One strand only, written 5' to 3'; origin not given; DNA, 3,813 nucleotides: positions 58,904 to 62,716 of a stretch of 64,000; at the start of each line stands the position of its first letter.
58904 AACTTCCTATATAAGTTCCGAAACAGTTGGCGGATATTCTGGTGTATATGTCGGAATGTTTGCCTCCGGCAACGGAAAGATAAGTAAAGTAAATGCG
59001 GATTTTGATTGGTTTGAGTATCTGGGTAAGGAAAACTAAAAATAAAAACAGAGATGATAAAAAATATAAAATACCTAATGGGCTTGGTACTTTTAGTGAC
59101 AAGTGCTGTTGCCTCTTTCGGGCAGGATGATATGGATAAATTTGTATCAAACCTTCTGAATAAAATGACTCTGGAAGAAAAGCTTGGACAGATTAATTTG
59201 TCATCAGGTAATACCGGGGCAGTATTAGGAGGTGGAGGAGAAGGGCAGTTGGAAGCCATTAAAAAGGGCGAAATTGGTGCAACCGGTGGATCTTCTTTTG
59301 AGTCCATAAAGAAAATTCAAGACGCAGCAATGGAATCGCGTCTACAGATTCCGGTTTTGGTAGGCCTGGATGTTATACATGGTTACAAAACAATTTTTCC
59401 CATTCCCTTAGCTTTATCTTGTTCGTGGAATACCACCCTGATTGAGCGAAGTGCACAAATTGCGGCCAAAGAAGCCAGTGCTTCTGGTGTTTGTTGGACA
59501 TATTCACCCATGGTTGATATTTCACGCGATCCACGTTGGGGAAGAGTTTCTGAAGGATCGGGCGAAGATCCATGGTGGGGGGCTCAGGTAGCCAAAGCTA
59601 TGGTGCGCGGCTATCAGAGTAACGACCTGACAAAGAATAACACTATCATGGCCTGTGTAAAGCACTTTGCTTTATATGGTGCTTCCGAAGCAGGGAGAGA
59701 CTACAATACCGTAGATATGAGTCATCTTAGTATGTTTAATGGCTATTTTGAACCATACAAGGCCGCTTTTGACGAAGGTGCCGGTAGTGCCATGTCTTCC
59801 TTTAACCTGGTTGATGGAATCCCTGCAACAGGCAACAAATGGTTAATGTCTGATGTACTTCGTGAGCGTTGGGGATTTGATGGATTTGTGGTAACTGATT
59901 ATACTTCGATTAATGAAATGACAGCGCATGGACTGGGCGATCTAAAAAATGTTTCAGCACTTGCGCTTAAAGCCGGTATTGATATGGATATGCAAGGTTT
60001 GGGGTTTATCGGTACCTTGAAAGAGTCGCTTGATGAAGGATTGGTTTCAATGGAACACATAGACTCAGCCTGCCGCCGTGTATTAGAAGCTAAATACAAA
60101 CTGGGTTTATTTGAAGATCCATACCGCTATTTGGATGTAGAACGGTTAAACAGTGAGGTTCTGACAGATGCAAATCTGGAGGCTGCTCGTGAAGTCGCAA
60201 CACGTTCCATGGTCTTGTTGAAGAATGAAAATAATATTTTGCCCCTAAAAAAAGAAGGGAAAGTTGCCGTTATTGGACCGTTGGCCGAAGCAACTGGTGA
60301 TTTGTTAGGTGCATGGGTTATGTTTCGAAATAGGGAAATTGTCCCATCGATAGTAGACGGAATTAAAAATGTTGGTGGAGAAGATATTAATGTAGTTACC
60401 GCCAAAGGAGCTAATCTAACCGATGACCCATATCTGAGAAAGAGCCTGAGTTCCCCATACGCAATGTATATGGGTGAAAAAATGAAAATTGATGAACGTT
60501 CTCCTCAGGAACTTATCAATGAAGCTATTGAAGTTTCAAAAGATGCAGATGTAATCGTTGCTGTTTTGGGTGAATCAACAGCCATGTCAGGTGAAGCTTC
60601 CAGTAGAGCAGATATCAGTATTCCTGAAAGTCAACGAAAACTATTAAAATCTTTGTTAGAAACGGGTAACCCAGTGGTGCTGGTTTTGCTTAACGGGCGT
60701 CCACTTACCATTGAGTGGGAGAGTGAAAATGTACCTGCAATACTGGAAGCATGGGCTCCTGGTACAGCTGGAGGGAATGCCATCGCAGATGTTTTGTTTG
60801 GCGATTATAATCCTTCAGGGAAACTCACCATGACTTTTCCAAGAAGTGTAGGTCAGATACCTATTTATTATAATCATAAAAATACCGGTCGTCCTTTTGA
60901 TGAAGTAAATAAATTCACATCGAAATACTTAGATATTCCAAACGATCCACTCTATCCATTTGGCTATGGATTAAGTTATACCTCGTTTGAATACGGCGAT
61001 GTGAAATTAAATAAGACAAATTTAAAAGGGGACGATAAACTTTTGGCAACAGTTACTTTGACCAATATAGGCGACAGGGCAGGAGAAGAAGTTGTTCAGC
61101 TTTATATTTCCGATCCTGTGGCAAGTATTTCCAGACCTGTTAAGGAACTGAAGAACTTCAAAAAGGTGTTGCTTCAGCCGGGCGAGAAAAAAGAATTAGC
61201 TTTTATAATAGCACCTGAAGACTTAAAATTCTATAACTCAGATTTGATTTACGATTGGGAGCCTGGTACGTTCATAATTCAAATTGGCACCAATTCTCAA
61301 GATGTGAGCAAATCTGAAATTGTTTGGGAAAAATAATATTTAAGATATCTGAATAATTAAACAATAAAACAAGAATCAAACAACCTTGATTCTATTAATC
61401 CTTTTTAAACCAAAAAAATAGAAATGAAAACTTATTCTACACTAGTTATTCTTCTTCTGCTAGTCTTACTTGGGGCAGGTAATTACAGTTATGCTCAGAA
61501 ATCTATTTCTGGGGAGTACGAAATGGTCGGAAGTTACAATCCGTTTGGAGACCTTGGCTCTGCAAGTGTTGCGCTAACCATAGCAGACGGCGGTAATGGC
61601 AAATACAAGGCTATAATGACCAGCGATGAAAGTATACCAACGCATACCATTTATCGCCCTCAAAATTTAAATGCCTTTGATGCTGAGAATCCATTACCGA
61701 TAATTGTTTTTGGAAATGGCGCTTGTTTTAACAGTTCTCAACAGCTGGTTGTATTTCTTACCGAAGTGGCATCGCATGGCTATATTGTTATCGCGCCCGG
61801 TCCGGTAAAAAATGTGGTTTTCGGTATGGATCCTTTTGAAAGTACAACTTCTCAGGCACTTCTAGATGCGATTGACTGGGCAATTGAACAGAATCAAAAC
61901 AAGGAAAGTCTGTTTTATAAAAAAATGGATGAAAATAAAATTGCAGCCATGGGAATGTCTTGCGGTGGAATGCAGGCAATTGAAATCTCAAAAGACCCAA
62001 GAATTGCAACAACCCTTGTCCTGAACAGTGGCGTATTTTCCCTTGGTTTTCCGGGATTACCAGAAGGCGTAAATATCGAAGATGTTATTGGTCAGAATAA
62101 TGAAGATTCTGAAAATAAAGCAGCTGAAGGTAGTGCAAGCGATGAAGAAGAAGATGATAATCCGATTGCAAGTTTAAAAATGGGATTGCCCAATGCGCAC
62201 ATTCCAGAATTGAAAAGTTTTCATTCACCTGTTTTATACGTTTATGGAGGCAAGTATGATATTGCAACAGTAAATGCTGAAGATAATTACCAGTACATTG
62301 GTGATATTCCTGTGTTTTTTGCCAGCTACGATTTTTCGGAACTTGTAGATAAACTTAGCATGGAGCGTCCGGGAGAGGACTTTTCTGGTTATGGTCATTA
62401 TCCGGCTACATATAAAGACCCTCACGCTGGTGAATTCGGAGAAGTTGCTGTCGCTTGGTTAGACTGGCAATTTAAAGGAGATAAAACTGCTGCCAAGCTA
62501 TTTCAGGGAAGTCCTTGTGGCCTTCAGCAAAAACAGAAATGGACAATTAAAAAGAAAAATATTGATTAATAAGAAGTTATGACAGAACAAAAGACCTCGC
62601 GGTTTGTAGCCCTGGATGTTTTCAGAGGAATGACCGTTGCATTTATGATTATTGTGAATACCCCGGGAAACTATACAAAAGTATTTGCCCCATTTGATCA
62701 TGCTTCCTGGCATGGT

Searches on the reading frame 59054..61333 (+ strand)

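Call 10: search_protein_families(library=pfam, proteins=[window:59054-61333:+], max_evalue=0.00001)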
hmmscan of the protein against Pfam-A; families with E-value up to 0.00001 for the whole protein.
window:59054-61333:+ (760 aa): 3 families
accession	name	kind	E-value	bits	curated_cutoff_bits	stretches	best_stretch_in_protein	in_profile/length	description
PF00933.27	Glyco_hydro_3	-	1.4e-61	209.1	27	1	82-345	45-315/316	Glycosyl hydrolase family 3 N terminal domain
PF01915.27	Glyco_hydro_3_C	-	1.7e-60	204.9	31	1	386-642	1-200/200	Glycosyl hydrolase family 3 C-terminal domain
PF14310.12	Fn3-like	-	3e-21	75.7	25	1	679-748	1-71/71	Fibronectin type III-like domain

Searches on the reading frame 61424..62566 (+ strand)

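Call 10: search_protein_families(library=pfam, proteins=[window:61424-62566:+], max_evalue=0.00001)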
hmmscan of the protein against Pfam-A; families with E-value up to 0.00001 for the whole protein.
window:61424-62566:+ (381 aa): 1 family
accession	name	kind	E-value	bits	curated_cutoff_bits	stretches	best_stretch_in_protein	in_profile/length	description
PF12740.14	PETase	-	5.7e-06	26.4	28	1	110-192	72-147/263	PET hydrolase-like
